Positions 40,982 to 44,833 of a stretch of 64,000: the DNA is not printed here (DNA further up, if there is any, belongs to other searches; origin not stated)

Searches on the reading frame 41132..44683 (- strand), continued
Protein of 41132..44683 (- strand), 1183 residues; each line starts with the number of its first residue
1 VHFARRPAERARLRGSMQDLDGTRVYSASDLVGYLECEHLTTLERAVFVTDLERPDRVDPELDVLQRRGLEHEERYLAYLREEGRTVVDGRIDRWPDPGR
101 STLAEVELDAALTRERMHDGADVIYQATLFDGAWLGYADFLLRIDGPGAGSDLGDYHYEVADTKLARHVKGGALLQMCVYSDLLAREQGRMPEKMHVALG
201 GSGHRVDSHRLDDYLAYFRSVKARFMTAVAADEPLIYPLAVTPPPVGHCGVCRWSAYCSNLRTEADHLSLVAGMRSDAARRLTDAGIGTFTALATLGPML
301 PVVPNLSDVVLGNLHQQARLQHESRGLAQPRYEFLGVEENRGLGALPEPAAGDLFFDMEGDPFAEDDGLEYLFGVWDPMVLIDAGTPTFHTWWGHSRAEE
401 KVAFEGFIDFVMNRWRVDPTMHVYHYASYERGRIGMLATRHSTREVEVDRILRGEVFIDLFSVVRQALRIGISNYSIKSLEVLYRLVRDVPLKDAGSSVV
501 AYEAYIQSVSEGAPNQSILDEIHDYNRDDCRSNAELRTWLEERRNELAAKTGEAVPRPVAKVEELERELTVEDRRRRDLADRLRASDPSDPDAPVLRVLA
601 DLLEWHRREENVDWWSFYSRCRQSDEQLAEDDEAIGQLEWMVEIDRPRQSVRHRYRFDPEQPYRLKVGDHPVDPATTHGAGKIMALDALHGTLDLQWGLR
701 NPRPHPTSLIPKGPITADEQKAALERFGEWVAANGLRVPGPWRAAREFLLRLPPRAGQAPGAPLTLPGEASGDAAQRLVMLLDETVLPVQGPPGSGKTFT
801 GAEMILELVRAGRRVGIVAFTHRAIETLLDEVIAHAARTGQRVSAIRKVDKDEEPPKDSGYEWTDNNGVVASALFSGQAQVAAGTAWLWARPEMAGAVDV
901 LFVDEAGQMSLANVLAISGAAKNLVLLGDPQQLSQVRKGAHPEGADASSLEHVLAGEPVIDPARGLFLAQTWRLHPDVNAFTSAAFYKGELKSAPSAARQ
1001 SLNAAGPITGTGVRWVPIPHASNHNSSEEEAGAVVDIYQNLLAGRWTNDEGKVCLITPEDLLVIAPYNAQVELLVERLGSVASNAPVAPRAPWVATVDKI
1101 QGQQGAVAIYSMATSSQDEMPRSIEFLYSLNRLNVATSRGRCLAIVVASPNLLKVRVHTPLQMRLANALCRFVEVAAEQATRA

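Call 37: get_annotated_region(hit=H6, flank=8000)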
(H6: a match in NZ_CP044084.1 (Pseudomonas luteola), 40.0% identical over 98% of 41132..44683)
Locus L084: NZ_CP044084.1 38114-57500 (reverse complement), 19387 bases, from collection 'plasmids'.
description: Pseudomonas luteola strain FDAARGOS_637 plasmid unnamed1, complete sequence
organism: Pseudomonas luteola (NCBI taxid 47886)
taxonomy: Bacteria; Pseudomonadota; Gammaproteobacteria; Pseudomonadales; Pseudomonadaceae; Pseudomonas; Pseudomonas luteola
host: -; source: Homo sapiens,clinical isolate; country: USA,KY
typing (MOB-suite, as given by PLSDB): non-mobilizable
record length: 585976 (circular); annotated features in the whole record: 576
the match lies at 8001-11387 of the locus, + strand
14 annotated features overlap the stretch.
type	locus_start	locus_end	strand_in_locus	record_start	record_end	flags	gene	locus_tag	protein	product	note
CDS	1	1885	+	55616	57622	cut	-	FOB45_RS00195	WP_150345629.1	dynamin family protein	-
CDS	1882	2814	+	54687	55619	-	-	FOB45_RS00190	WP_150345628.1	hypothetical protein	-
CDS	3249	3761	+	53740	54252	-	-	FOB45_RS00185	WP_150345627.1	hypothetical protein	-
CDS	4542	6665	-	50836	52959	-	-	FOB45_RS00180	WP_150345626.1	ATP-binding protein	-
CDS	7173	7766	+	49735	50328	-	-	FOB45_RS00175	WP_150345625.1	hypothetical protein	-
CDS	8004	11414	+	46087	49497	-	-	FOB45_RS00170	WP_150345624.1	TM0106 family RecB-like putative nuclease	-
CDS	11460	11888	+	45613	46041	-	-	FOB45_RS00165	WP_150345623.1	hypothetical protein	-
CDS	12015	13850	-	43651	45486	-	-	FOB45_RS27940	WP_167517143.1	inositol monophosphatase family protein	-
CDS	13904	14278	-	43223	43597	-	-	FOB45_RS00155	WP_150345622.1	hypothetical protein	-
CDS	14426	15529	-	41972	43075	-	-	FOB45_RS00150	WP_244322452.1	WYL domain-containing protein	-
CDS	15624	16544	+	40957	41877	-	-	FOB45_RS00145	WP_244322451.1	hypothetical protein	-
CDS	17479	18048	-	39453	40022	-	-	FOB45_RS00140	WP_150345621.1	HD domain-containing protein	-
CDS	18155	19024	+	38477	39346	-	-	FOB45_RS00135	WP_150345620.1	WYL domain-containing protein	-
CDS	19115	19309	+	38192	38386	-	-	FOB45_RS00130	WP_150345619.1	hypothetical protein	-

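Call 42: search_protein_families(library=pfam, alignment_id=A1, max_evalue=0.00001)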
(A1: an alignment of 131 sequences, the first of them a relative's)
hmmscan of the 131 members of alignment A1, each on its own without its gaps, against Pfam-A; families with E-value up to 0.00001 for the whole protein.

A. member 1, L007:2203-2934:+ (243 aa): 1 family
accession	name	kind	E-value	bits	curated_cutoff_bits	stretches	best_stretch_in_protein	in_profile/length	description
PF02909.22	TetR_C_1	-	7.5e-25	87.9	21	1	97-238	3-144/146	Tetracyclin repressor-like, C-terminal domain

B. families by the number of members that match (of 131 scanned): 123 families (the first 25 are shown)
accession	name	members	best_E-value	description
PF00296.26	Bac_luciferase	5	7.9e-51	Luciferase-like monooxygenase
PF25583.1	WCX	4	1.4e-20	WCX domain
PF13455.12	MUG113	4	1.9e-10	Meiotically up-regulated gene 113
PF10544.15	T5orf172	4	5.2e-08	T5orf172 domain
PF07690.21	MFS_1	3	1e-40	Major Facilitator Superfamily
PF04851.21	ResIII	3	8.7e-16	Type III restriction enzyme, res subunit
PF13280.12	WYL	3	1e-15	WYL domain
PF00171.27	Aldedh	2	3.6e-144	Aldehyde dehydrogenase family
PF07505.17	DUF5131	2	9e-100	Protein of unknown function (DUF5131)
PF04997.17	RNA_pol_Rpb1_1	2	4.6e-85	RNA polymerase Rpb1, domain 1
PF00872.24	Transposase_mut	2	6.6e-83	Transposase, Mutator family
PF20208.3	ARPP-1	2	2.5e-81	ARG and Rhodanese-Phosphatase-superfamily-associated Protein domain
PF04998.22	RNA_pol_Rpb1_5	2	2.2e-68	RNA polymerase Rpb1, domain 5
PF13561.12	adh_short_C2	2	2e-61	Enoyl-(Acyl carrier protein) reductase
PF00496.27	SBP_bac_5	2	1.6e-55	Bacterial extracellular solute-binding proteins, family 5 Middle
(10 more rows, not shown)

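Call 43: search_protein_families(library=padloc, alignment_id=A1, max_evalue=0.00001)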
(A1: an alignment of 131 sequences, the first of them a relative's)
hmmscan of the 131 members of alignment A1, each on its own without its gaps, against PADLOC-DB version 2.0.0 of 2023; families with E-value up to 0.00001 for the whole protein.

A. member 1, L007:2203-2934:+ (243 aa): 0 families

B. families by the number of members that match (of 131 scanned): 122 families (the first 25 are shown)
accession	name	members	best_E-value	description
PDLC01766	Cas3c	4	8.6e-69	-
PDLC01457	WYL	4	9.3e-38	"CAS-I,CAS-II,CAS-III,CAS-IV,CAS-V,CAS-VI; associated_signaling"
PDLC01652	WYL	4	8.1e-35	"CAS-I,CAS-II,CAS-III,CAS-IV,CAS-V,CAS-VI; associated_signaling"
PDLC01078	C3a156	3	1.8e-11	oxidoreductase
PDLC05041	PDC-S57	3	5.4e-07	-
PDLC04639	PDC-M41B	2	1.4e-109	-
PDLC04569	PDC-M30B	2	9.3e-104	-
PDLC03397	Vsr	2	1e-13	Type II nicking endonuclease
PDLC04134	mad2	2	4.1e-10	mads_2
PDLC05008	PDC-S36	1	3.1e-120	-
PDLC02500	BrxHI|BrxHII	1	4.3e-109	BrxHI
PDLC03633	MTase_III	1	1.7e-106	Type III methyltransferase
PDLC04946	PDC-S18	1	4.4e-80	-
PDLC03958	SngA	1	3.6e-77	-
PDLC02504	BrxHI|BrxHII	1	8.9e-76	BrxHII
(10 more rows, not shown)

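Call 47: search_dna_similar(query=window:41132-44683:-, collection=plasmids, mode=protein, max_rows=60, rows=spread)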
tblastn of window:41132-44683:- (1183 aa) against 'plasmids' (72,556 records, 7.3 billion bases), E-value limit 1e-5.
Records with a match: 185; places in all: 192; records where one place covers at least 80% of the query: 60.
Best place of each record, by identity: <60% 185.
By first word of the organism name: Rhodococcus 20; Rhizobium 19; Piscirickettsia 14; Sphingobium 8; Clostridium 7; Mycobacterium 6; Roseomonas 5; Vibrio 5; Halobaculum 3; Haloterrigena 3; and 74 more.
By predicted mobility (MOB-suite, as given by PLSDB): non-mobilizable 116; conjugative 40; mobilizable 29.
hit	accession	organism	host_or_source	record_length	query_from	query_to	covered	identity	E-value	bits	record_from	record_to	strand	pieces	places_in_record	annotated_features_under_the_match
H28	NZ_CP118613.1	Ensifer adhaerens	Pure isolate,Rhizosphere of Cyperus ...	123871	26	1176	97%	42.2%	0e+0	769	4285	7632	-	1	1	TM0106 family RecB-like putative nuclease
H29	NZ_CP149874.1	Rhizobium sp. T1473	-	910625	27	1177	97%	40.7%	0e+0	811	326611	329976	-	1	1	TM0106 family RecB-like putative nuclease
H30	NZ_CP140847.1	Rhizobium johnstonii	Trifolium pratense,whole organism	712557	17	1177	97%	40.1%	0e+0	759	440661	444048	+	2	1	TM0106 family RecB-like putative nuclease | DEAD/DEAH box helicase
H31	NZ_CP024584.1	Roseomonas sp. FDAARGOS_362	Homo sapiens,peripheral Blood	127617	22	1170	97%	39.6%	0e+0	646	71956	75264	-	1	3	TM0106 family RecB-like putative nuclease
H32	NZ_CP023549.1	Rhodobacter sp. CZR27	cell culture,paddy soil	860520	15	1170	98%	38.0%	1e-179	594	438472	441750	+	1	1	TM0106 family RecB-like putative nuclease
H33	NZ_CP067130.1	Paracoccus seriniphilus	cell culture,washing water of Bugula ...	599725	13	1170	98%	36.7%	0e+0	609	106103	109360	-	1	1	TM0106 family RecB-like putative nuclease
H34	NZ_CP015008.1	Aminobacter aminovorans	cell culture,soil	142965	12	1174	98%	36.4%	4e-173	575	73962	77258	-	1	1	TM0106 family RecB-like putative nuclease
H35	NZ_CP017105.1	Rhizobium gallicum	Phaseolus vulgaris,Whole ...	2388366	8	1170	98%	36.3%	5e-179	592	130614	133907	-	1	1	none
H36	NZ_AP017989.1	Aminobacter sp. SS-2016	Lotus japoicus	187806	15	1179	98%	36.0%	0e+0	649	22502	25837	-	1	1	TM0106 family RecB-like putative nuclease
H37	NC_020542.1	Sphingomonas sp. MM-1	-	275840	15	1181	99%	35.9%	0e+0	598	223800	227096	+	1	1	TM0106 family RecB-like putative nuclease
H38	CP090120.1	Rhizobium leguminosarum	Trifolium ambiguum,Cell culture,Plant ...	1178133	16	1170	98%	36.1%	6e-174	577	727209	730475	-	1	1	TM0106 family RecB-like putative nuclease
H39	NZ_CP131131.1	Shinella zoogloeoides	isolate,Activated charcoal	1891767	27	1178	97%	36.2%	9e-180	594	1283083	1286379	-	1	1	none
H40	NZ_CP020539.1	Sphingobium herbicidovorans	cell culture,soil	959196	15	1181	99%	35.4%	6e-173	574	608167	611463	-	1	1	TM0106 family RecB-like putative nuclease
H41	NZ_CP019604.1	Croceicoccus marinus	-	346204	10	1179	99%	34.9%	3e-106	639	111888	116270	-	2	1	TM0106 family RecB-like putative nuclease | IS5 family transposase | DEAD/DEAH box helicase | AAA family ATPase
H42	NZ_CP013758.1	Piscirickettsia salmonis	Salmo salar,liver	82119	25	1174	97%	34.2%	7e-174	577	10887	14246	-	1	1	TM0106 family RecB-like putative nuclease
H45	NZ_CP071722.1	Acaryochloris sp. 'Moss Beach'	culture,intertidal zone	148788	25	1171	97%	34.2%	7e-169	562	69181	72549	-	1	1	TM0106 family RecB-like putative nuclease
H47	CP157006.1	Methylomonas sp. AM2-LC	-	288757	7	1173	99%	30.4%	2e-150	508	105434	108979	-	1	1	record has no annotation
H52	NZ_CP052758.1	Cellulosimicrobium protaetiae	wax moth,wax moth larvae ...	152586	789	1155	31%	29.0%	1e-7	64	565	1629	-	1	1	AAA family ATPase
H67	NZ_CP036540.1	Bacteroides fragilis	Homo sapiens,blood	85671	789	1149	31%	23.6%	4e-16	92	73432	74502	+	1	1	AAA domain-containing protein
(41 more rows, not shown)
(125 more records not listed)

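Call 49: get_annotated_region(hit=H21, flank=9000)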
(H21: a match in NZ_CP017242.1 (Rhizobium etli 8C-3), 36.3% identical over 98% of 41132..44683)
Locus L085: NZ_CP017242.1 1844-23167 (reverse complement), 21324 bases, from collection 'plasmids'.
description: Rhizobium etli 8C-3 plasmid pRsp8C3a, complete sequence
organism: Rhizobium etli 8C-3 (NCBI taxid 538025)
taxonomy: Bacteria; Pseudomonadota; Alphaproteobacteria; Hyphomicrobiales; Rhizobiaceae; Rhizobium; Rhizobium etli; Rhizobium etli 8C-3
host: -; source: Phaseolus vulgaris,cell culture; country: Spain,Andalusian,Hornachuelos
typing (MOB-suite, as given by PLSDB): conjugative; relaxase MOBQ; mating-pair formation MPF_T
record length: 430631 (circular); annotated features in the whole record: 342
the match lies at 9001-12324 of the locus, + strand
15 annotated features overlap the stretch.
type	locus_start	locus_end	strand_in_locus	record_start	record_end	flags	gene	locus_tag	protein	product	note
CDS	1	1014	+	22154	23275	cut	-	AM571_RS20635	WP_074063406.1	siderophore-interacting protein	-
CDS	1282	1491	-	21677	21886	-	-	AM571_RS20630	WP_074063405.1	KTSC domain-containing protein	-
CDS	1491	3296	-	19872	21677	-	-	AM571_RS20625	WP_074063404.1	ATP-binding protein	-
CDS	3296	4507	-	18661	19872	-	-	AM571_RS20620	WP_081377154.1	SIR2 family protein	-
CDS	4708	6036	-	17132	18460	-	-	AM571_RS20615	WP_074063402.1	DUF4062 domain-containing protein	-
CDS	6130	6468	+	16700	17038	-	-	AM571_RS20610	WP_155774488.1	hypothetical protein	-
CDS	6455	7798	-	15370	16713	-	dgt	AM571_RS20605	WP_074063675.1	dGTP triphosphohydrolase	GO:0015949 - nucleobase-containing small molecule interconversion [Evidence IEA]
CDS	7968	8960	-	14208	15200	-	-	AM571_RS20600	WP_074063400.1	WYL domain-containing protein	-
CDS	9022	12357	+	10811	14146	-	-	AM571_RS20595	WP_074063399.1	TM0106 family RecB-like putative nuclease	-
CDS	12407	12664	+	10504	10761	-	-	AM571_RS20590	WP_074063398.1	multiubiquitin domain-containing protein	-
CDS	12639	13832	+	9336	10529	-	-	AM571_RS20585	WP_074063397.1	ThiF family adenylyltransferase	-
CDS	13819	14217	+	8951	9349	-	-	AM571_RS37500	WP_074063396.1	DUF6527 family protein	-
CDS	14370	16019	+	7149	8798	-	rmuC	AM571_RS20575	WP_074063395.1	DNA recombination protein RmuC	-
CDS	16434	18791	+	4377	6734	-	-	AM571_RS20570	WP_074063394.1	hypothetical protein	-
CDS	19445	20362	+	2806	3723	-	-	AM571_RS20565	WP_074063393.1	recombinase family protein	GO:0006310 - DNA recombination [Evidence IEA]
